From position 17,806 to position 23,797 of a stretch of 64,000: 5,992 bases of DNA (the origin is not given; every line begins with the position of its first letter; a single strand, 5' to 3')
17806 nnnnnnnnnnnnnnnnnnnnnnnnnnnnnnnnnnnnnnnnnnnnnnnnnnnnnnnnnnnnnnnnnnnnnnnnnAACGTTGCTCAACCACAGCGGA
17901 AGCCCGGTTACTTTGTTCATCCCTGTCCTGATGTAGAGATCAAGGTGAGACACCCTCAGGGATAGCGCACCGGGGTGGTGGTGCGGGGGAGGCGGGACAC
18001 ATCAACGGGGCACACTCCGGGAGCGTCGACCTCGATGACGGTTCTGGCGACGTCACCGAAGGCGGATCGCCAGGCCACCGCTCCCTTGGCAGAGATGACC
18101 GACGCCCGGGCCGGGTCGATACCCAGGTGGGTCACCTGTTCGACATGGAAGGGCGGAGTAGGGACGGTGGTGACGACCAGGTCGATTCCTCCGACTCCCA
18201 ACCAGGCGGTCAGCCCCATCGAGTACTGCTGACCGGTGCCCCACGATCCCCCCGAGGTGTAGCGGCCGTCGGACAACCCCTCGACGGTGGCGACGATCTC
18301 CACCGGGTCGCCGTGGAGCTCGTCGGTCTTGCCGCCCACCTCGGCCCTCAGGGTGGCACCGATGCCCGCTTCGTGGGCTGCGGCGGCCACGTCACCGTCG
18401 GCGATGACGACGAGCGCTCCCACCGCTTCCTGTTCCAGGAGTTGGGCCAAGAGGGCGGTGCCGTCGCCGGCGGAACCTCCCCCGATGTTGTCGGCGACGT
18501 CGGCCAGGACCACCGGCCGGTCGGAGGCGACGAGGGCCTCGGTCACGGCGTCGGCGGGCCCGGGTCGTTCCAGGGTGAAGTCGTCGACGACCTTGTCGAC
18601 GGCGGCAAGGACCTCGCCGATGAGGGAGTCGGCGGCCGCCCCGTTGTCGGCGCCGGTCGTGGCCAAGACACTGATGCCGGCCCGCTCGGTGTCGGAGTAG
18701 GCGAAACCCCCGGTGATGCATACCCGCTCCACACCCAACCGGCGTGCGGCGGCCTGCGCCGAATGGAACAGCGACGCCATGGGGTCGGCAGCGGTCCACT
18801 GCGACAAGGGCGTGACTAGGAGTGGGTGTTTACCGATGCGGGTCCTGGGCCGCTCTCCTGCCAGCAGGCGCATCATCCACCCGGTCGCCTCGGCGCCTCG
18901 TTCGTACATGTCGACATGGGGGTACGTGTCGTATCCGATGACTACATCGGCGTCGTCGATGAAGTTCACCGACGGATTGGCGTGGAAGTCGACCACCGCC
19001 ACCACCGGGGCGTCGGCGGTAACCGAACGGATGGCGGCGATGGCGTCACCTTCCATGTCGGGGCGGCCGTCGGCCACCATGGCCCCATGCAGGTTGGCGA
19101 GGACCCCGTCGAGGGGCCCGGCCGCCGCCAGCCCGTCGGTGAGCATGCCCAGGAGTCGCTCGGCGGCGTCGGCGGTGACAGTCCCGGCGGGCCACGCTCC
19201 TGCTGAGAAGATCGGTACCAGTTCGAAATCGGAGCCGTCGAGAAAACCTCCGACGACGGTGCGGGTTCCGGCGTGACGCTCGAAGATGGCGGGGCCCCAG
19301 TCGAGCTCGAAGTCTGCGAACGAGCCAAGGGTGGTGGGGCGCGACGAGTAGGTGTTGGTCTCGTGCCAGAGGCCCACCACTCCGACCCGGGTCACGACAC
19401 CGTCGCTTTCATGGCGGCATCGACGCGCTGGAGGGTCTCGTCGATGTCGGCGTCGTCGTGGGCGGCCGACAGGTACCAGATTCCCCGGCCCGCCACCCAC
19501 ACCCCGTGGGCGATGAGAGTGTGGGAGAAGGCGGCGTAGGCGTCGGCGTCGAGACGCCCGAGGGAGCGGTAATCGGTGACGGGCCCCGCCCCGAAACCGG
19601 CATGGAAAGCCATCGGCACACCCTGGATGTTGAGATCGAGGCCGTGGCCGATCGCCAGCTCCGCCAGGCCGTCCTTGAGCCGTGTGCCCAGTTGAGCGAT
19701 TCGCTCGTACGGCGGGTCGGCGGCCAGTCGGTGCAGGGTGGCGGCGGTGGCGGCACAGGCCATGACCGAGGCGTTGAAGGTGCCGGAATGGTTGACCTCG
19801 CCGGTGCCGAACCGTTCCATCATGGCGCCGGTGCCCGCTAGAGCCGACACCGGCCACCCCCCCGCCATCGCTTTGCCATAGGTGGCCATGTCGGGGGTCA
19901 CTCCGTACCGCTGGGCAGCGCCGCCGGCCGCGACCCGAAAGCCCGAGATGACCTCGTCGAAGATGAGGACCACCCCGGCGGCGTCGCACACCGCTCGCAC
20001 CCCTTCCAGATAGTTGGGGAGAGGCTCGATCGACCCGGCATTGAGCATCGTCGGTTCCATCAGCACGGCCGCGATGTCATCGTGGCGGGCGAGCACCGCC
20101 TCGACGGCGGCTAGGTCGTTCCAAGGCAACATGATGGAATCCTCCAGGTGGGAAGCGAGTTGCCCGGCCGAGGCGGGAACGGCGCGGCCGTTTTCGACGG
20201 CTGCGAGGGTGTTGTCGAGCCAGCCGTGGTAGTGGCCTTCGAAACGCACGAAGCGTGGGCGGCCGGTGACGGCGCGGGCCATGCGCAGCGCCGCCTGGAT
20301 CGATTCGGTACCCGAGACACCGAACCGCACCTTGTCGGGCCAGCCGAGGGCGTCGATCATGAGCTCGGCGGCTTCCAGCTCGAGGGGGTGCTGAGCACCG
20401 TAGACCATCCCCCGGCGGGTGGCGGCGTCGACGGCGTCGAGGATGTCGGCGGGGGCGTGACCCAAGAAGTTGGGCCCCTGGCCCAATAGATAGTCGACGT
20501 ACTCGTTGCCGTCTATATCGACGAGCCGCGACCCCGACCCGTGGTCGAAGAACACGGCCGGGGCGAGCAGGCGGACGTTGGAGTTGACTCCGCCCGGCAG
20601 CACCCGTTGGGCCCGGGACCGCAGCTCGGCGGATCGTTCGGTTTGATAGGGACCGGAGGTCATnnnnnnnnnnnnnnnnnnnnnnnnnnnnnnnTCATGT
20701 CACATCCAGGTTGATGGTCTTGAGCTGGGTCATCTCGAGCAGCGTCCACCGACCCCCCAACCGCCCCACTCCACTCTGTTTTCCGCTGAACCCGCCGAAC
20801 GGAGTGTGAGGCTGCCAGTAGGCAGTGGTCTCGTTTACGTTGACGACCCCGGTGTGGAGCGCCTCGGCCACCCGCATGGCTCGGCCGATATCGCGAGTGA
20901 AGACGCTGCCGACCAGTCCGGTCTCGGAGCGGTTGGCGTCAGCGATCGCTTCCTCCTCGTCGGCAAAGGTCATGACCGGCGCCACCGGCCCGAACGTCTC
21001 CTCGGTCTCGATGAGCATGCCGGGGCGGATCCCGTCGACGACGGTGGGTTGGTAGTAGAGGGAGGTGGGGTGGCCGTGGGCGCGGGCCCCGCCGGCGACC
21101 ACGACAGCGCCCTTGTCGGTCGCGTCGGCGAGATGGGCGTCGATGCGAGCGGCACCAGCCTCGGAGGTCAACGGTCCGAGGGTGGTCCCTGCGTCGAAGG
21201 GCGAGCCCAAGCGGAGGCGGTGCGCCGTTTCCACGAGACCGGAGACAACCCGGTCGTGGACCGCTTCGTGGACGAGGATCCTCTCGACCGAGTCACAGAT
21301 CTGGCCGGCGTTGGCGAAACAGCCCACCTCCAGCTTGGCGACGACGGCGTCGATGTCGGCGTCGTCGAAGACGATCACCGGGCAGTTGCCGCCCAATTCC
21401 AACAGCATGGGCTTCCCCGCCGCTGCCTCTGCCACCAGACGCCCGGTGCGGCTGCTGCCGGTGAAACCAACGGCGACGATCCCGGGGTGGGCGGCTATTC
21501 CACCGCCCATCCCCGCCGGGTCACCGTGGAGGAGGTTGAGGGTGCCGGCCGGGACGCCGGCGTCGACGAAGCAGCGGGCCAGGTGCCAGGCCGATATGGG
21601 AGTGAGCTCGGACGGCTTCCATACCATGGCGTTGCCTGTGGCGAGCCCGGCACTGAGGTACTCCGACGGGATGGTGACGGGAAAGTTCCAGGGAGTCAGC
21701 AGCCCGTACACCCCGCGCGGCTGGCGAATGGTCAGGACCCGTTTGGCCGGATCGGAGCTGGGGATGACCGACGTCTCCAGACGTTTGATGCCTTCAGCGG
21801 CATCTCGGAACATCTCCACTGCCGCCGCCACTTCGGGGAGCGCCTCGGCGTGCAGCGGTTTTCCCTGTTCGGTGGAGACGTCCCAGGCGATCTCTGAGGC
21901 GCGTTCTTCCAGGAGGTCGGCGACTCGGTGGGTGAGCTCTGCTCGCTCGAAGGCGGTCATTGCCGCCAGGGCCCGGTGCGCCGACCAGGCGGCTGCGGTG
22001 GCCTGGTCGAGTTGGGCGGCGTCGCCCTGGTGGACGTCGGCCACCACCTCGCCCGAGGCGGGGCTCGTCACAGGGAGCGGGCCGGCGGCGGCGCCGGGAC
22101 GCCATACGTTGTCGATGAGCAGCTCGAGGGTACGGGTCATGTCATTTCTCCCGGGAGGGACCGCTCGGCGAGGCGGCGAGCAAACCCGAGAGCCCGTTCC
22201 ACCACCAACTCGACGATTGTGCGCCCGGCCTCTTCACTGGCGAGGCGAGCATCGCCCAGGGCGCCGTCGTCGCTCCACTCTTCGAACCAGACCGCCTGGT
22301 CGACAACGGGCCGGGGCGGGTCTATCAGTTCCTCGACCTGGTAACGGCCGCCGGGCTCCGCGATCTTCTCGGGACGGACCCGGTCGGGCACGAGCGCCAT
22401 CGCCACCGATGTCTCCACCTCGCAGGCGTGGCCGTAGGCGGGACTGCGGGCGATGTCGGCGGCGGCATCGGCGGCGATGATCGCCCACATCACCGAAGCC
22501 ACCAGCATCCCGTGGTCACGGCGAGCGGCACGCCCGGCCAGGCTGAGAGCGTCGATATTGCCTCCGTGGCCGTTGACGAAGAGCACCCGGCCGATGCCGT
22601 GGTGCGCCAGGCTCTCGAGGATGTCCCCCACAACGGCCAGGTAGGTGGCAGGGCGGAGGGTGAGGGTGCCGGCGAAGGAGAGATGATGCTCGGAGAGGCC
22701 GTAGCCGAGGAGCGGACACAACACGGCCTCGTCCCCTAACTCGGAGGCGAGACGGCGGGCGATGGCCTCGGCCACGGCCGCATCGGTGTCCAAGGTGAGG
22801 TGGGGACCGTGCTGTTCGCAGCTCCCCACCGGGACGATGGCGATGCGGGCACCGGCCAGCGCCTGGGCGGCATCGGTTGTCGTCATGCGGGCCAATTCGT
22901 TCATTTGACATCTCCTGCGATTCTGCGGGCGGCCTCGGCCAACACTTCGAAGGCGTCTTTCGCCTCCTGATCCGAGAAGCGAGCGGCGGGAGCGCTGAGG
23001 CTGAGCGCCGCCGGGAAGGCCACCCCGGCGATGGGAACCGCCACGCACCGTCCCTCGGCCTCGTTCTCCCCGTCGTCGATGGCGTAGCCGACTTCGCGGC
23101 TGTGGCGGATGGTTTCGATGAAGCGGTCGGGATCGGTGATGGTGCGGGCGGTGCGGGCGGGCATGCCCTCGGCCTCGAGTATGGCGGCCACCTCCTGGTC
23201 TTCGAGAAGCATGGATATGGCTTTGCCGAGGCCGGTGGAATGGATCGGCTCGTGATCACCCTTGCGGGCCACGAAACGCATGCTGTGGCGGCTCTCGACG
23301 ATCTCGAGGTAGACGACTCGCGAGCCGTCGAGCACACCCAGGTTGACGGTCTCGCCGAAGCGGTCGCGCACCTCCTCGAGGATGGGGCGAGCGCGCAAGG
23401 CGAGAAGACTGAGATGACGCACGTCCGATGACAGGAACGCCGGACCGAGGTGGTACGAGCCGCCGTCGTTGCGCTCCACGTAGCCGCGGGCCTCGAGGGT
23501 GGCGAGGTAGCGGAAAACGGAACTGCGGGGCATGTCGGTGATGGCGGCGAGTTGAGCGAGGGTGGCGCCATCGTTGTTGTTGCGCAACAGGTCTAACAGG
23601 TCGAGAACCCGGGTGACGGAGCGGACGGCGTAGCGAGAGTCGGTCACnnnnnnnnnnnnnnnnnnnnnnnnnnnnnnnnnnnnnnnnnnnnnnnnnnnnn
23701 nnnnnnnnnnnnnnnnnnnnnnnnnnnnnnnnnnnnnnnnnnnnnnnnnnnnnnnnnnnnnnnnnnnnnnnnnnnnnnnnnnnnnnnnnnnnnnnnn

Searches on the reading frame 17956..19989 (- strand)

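Call 78: search_protein_families(library=pfam, proteins=[window:17956-19989:-], max_evalue=0.00001)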
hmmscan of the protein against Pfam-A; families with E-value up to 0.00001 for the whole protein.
window:17956-19989:- (677 aa): 2 families
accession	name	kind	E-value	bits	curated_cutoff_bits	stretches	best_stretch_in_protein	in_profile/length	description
PF07364.17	DUF1485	-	7e-75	252.4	22.8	1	201-485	1-289/290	Metallopeptidase family M81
PF07171.17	MlrC_C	-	4.3e-49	167.6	27.2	1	495-668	1-175/178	MlrC C-terminus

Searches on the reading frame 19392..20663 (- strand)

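Call 78: search_protein_families(library=pfam, proteins=[window:19392-20663:-], max_evalue=0.00001)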
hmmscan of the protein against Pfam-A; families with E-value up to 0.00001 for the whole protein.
window:19392-20663:- (423 aa): 1 family
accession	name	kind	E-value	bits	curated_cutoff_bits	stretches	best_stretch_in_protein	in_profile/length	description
PF00202.27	Aminotran_3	-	5.7e-55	187.1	30.5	1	36-337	10-330/403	Aminotransferase class-III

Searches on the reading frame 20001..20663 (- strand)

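Call 52: search_protein_families(library=pfam, proteins=[window:20001-20663:-], max_evalue=0.001)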
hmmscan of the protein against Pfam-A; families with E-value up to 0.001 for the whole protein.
window:20001-20663:- (221 aa): 1 family
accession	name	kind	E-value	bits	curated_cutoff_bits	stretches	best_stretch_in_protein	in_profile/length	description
PF00202.27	Aminotran_3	-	1.8e-22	80.1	30.5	1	36-220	10-214/403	Aminotransferase class-III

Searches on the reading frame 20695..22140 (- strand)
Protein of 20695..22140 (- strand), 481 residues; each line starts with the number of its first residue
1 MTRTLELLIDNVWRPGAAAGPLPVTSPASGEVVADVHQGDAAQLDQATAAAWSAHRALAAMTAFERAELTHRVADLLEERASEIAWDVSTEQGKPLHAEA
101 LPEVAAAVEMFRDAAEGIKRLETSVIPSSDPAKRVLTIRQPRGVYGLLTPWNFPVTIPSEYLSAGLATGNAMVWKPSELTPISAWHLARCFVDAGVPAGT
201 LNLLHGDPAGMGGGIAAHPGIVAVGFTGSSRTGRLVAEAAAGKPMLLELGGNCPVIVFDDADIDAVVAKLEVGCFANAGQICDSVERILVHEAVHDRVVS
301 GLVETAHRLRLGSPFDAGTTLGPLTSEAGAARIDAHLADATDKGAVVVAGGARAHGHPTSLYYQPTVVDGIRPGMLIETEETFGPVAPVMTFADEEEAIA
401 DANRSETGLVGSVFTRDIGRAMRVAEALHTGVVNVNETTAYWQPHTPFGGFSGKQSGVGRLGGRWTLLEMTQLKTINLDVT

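Call 52: search_protein_families(library=pfam, proteins=[window:20695-22140:-], max_evalue=0.001)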
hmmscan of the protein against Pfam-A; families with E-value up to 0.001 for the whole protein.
window:20695-22140:- (481 aa): 1 family
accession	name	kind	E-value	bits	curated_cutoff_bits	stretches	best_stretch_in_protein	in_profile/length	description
PF00171.27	Aldedh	-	1e-144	483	23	1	13-476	1-461/461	Aldehyde dehydrogenase family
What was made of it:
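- On nba/amn-type aminophenol meta-cleavage module: An Aldedh gene exists only in the next operon, at 20695-22140 (call 52).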

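Call 60: search_protein_families(library=ncbifam, proteins=[window:20695-22140:-], max_evalue=1e-10)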
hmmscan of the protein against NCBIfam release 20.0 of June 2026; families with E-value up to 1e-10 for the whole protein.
window:20695-22140:- (481 aa): 40 families (the best 25 are shown)
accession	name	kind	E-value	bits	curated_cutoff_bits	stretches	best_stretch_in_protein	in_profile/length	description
TIGR01780.1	SSADH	subfamily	3.9e-111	372.1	646.35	1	24-473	1-447/448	succinate-semialdehyde dehydrogenase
NF006916.0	PRK09407.1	equivalog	2.1e-104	350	521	1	20-477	34-491/526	succinic semialdehyde dehydrogenase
TIGR01804.1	BADH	equivalog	1.5e-103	346.8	668.6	1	10-474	3-467/467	betaine-aldehyde dehydrogenase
NF010000.0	PRK13473.1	subfamily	3.1e-103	345.9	615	1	7-477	5-471/475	aminobutyraldehyde dehydrogenase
TIGR02299.1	HpaE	equivalog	2.8e-102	342.8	638.35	1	6-478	2-476/488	5-carboxymethyl-2-hydroxymuconate semialdehyde dehydrogenase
NF009725.0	PRK13252.1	equivalog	4.2e-101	338.8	593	1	20-479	22-480/488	betaine-aldehyde dehydrogenase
NF040648.1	lactal_redase_Meth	equivalog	3.3e-100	336.3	650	1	22-478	13-462/463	lactaldehyde dehydrogenase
NF042993.1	AlphKGSA_gudD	equivalog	9.6e-99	331.3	770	1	6-476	5-478/481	alpha-ketoglutaric semialdehyde dehydrogenase GucD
NF008415.0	PRK11241.1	equivalog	1.5e-97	327.3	828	1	8-476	14-478/482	NADP-dependent succinate-semialdehyde dehydrogenase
TIGR03216.1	OH_muco_semi_DH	equivalog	6.2e-95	318.6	693.25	1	25-478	19-479/481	2-hydroxymuconic semialdehyde dehydrogenase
NF045736.1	PaDhStyDRhodo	equivalog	8.6e-94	314.7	800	1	5-476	3-475/479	phenylacetaldehyde dehydrogenase StyD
NF052305.1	DioxValDhHalo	equivalog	5.1e-91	306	750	1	1-476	1-479/483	2,5-dioxovalerate dehydrogenase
NF045735.1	PaDhStyDPseudo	equivalog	6.8e-89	298.7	850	1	6-477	4-480/483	phenylacetaldehyde dehydrogenase StyD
NF007497.0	PRK10090.1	equivalog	3.2e-87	293.3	500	1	20-479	22-478/480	aldehyde dehydrogenase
TIGR03250.1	PhnAcAld_DH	equivalog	2.3e-85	287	635.65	1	22-478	19-470/472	phosphonoacetaldehyde dehydrogenase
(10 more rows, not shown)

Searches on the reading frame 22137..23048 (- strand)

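Call 52: search_protein_families(library=pfam, proteins=[window:22137-23048:-], max_evalue=0.001)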
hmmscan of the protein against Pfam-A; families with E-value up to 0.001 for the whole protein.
window:22137-23048:- (303 aa): 1 family
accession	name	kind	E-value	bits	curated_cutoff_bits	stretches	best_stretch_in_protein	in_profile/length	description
PF02633.19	Creatininase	-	1.7e-68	231.1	31.3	1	54-286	2-234/238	Creatinine amidohydrolase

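Call 60: search_protein_families(library=ncbifam, proteins=[window:22137-23048:-], max_evalue=1e-10)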
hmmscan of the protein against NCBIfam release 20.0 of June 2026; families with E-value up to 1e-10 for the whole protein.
window:22137-23048:- (303 aa): 3 families
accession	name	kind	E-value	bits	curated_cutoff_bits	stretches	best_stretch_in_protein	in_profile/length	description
TIGR03964.1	mycofact_creat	equivalog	8.2e-40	136.8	172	1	66-287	12-214/228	mycofactocin biosynthesis peptidyl-dipeptidase MftE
TIGR04448.1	creatininase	equivalog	1.1e-27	97.3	235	1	55-286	2-238/246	creatininase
NF041098.2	diketo_inos_hlase_IolN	equivalog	8e-17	61.3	245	1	53-231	10-192/307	3-dehydro-scyllo-inosose hydrolase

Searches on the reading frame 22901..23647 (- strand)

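Call 52: search_protein_families(library=pfam, proteins=[window:22901-23647:-], max_evalue=0.001)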
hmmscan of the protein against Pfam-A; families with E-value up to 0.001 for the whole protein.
window:22901-23647:- (248 aa): 9 families
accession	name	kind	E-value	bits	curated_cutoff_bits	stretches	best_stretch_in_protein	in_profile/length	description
PF01614.24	IclR_C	-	8.1e-39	133.4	24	1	83-243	10-172/174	Bacterial transcriptional regulator IclR C-terminal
PF09339.16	HTH_IclR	-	1.1e-17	64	22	1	10-60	1-51/52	IclR helix-turn-helix domain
PF12802.13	MarR_2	-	3.5e-09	37.1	27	1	15-59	8-52/61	MarR family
PF25213.1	HVO_A0261_N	-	3.5e-07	30.4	35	1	3-68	3-64/86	HVO_A0261 N-terminal domain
PF13412.12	HTH_24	-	4.2e-05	23.5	21.9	1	15-58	6-48/48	Winged helix-turn-helix DNA-binding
PF01978.25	TrmB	-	5e-05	23.5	25.6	1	20-63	17-58/68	Sugar-specific transcriptional regulator TrmB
PF01022.26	HTH_5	-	0.00014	22.1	22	1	15-58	5-46/47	Bacterial regulatory protein, arsR family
PF01047.28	MarR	-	0.00043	20.5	24.6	1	17-59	8-49/59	MarR family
PF08279.18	HTH_11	-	0.00055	20.2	25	0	13-56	1-44/55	HTH domain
